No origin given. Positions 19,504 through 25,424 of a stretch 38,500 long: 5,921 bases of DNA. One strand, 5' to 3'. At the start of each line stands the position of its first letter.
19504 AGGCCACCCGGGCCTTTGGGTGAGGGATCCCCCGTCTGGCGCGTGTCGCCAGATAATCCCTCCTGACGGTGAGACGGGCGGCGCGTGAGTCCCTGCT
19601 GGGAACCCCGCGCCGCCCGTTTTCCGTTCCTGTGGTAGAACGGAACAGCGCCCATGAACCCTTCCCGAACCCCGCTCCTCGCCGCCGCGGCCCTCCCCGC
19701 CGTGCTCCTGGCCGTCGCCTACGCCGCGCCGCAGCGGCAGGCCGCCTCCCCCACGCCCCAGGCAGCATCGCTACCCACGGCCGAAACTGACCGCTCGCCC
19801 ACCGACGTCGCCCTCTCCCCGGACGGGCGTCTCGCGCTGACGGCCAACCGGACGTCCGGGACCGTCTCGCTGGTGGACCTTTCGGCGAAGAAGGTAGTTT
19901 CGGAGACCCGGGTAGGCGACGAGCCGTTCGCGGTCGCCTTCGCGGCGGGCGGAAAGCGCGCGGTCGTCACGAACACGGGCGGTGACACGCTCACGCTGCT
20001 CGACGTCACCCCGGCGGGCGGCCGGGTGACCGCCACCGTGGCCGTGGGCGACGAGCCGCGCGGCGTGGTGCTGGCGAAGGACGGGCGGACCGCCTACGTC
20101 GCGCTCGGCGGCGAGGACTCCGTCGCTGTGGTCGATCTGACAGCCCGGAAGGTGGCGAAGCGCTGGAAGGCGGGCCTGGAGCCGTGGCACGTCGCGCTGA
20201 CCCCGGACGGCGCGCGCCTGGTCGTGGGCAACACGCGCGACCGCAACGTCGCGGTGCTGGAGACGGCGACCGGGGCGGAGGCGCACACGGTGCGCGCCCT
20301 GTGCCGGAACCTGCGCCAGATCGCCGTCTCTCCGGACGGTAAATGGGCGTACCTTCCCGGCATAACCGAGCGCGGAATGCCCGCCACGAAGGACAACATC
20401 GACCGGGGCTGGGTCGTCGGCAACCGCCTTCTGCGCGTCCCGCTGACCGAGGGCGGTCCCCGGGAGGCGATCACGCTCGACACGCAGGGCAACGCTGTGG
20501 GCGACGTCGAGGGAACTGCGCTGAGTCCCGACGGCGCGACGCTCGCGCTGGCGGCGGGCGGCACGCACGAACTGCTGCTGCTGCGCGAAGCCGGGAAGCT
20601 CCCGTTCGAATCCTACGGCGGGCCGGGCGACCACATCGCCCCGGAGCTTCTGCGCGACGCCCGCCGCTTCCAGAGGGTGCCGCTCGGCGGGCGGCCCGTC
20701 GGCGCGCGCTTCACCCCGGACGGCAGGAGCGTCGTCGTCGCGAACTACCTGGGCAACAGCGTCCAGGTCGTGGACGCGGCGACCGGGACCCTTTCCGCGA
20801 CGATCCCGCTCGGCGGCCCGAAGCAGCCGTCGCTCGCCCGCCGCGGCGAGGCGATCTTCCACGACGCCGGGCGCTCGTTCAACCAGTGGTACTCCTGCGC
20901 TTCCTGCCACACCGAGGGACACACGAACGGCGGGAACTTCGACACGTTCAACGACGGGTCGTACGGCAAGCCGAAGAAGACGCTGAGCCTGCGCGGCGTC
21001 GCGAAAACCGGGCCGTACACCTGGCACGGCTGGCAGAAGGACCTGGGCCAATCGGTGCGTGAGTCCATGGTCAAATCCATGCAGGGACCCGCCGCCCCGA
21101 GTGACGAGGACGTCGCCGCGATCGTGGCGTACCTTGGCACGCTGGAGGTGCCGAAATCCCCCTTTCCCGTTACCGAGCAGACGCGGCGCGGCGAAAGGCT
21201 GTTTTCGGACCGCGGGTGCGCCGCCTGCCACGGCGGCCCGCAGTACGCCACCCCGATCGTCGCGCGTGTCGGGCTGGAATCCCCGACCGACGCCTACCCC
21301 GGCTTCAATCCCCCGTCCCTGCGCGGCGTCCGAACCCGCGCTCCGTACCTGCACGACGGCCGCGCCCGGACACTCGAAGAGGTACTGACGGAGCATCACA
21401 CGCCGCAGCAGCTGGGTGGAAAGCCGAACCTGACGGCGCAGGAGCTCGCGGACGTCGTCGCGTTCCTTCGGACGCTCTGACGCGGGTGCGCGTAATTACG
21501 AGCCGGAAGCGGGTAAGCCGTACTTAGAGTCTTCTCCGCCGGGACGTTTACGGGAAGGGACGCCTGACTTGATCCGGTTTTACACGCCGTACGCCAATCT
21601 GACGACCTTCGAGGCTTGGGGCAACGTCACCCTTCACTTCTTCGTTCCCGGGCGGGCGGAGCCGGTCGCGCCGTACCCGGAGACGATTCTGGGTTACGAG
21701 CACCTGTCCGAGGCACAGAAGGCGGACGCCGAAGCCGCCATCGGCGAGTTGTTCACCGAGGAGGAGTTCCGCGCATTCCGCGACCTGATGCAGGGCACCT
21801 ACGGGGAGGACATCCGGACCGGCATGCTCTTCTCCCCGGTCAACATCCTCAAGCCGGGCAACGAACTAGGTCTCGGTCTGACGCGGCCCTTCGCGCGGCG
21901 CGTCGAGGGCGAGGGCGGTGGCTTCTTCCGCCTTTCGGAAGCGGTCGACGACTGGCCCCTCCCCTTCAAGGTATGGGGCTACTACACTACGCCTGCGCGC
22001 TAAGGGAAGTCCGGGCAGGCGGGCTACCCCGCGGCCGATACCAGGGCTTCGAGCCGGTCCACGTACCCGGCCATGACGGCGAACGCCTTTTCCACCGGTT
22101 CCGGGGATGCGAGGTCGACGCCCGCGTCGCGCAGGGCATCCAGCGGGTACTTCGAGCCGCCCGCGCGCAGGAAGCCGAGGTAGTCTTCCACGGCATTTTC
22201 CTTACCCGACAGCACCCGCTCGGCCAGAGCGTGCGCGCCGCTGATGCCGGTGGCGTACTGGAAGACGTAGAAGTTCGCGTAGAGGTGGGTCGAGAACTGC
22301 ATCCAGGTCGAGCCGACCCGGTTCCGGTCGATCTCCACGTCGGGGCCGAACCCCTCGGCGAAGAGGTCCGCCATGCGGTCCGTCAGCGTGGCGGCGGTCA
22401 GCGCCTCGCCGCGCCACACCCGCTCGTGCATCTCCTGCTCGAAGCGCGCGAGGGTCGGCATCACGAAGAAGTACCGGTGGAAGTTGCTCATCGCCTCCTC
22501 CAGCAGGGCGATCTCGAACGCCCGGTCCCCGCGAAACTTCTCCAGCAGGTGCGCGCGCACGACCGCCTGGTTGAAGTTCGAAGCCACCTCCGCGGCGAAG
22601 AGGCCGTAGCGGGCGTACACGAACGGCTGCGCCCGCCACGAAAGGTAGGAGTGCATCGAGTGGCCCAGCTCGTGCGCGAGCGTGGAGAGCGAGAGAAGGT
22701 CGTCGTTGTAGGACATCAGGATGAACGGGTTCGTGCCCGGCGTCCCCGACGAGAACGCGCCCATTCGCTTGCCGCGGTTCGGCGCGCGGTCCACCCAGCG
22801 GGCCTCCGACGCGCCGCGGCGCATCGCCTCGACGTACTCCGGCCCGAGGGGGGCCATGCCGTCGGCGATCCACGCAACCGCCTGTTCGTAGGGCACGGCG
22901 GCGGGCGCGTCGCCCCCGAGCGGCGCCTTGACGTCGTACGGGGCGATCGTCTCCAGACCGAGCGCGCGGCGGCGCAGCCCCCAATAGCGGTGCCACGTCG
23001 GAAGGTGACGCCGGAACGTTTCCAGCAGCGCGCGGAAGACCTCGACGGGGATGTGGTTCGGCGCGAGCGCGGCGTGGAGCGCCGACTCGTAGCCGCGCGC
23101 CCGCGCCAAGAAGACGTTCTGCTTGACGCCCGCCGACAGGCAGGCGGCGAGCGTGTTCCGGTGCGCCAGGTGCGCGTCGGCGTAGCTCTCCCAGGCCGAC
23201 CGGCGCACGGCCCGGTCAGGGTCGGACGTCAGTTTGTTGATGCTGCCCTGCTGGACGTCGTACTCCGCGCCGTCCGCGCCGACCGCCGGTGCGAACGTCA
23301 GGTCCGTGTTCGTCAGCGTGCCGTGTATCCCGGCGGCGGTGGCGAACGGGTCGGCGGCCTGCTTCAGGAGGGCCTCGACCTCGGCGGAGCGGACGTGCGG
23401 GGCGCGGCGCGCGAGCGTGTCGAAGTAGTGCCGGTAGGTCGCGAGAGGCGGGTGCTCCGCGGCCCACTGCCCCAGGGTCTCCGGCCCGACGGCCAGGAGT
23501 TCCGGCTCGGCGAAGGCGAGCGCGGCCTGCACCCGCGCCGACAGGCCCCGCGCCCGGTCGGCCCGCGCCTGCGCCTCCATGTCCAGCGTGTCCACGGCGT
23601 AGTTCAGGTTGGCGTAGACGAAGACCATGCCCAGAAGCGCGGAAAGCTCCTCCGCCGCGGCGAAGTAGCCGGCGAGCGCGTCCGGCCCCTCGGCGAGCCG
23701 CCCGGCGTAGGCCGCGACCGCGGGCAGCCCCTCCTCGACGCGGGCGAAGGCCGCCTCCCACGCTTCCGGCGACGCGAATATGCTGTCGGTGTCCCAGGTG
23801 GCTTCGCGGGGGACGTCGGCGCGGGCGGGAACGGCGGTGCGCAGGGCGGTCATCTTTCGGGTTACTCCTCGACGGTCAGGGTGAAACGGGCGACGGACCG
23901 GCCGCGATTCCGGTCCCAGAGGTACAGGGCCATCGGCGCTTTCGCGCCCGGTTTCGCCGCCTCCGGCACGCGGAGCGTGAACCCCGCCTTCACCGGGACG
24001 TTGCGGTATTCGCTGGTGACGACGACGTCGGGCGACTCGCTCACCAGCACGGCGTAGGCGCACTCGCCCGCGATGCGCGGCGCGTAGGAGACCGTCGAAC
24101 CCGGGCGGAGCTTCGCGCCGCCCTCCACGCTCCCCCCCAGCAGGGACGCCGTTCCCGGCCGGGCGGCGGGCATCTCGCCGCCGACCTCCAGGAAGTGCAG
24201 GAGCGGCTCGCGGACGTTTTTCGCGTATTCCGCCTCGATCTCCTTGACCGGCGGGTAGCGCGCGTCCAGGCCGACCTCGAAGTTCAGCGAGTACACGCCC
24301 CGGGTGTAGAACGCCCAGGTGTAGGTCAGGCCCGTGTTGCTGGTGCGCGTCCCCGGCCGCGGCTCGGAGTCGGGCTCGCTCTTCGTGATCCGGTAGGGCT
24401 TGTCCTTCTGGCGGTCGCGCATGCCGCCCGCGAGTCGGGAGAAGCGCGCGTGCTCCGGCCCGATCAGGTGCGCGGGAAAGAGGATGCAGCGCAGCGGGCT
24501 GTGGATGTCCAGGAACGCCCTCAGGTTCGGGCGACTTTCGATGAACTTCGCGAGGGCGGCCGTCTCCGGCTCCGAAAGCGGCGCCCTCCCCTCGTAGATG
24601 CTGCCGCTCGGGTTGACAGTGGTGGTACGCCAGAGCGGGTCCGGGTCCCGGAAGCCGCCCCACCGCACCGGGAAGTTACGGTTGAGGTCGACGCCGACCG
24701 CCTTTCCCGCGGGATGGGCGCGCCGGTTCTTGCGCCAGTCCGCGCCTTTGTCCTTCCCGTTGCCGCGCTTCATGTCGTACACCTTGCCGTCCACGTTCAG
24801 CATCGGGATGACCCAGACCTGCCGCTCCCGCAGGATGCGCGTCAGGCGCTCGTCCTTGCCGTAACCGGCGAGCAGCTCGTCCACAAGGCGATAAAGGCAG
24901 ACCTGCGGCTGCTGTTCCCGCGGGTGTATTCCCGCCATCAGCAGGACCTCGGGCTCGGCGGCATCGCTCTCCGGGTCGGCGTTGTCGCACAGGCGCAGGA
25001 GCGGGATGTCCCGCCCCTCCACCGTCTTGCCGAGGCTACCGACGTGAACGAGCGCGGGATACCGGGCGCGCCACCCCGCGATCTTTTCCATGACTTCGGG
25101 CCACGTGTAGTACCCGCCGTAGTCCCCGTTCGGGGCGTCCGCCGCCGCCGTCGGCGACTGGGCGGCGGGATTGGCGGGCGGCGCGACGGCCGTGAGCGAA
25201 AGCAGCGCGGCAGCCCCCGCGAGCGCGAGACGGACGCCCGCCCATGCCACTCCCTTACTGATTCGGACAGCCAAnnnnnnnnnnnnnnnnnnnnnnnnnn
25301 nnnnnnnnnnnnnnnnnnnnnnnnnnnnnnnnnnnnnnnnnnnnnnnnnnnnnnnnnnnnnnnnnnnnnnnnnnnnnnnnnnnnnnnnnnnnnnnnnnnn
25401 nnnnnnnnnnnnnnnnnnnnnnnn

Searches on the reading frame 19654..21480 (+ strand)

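Call 62: search_protein_families(library=pfam, proteins=[window:19654-21480:+], max_evalue=0.0001)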
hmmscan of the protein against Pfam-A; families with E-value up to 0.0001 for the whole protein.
window:19654-21480:+ (608 aa): 10 families
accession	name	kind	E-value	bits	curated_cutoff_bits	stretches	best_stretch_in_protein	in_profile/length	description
PF25174.1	Beta-prop_THOC3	-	2.7e-16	59.9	305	1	38-230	80-267/272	THOC3 beta-propeller domain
PF00034.26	Cytochrom_C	-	2.1e-15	58.2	21.3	2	512-608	3-89/90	Cytochrome c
PF21783.3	YNCE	-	2.9e-14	53.6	27.1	0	152-232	47-126/339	YNCE-like beta-propeller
PF02239.22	Cytochrom_D1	-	6.7e-14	51.7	25.5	0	137-206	40-108/368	Cytochrome D1 heme domain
PF10282.15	Lactonase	-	1.9e-13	50.8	21.7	0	138-204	249-320/344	Lactonase, 7-bladed beta-propeller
PF13442.11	Cytochrome_CBB3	-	4.8e-10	40.1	27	0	409-494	10-68/68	Cytochrome C oxidase, cbb3-type, subunit III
PF03150.19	CCP_MauG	-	9e-09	36.6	25.6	0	398-475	7-85/149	Di-haem cytochrome c peroxidase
PF23414.1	Beta-prop_EML_2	-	5.6e-08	32.9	90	0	146-231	11-95/266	Echinoderm microtubule-associated protein second beta-propeller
PF06537.16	DHOR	-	1.4e-06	27.5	22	0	482-548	335-400/499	Di-haem oxidoreductase, putative peroxidase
PF21419.2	RoxA-like_Cyt-c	-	2.9e-05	24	26.7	1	550-582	1-33/39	RoxA-like, cytochrome c-like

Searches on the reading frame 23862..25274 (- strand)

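Call 3: search_protein_families(library=pfam, proteins=[window:23862-25274:-], max_evalue=0.1)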
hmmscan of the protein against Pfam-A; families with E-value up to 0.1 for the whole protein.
window:23862-25274:- (470 aa): 2 families
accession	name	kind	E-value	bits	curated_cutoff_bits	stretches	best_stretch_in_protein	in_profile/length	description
PF00246.29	Peptidase_M14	-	5.1e-47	161.3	21.6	1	67-353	7-283/286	Zinc carboxypeptidase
PF24827.1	AstE_AspA_cat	-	0.0065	16.5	25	0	108-209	3-71/192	Succinylglutamate desuccinylase/Aspartoacylase catalytic domain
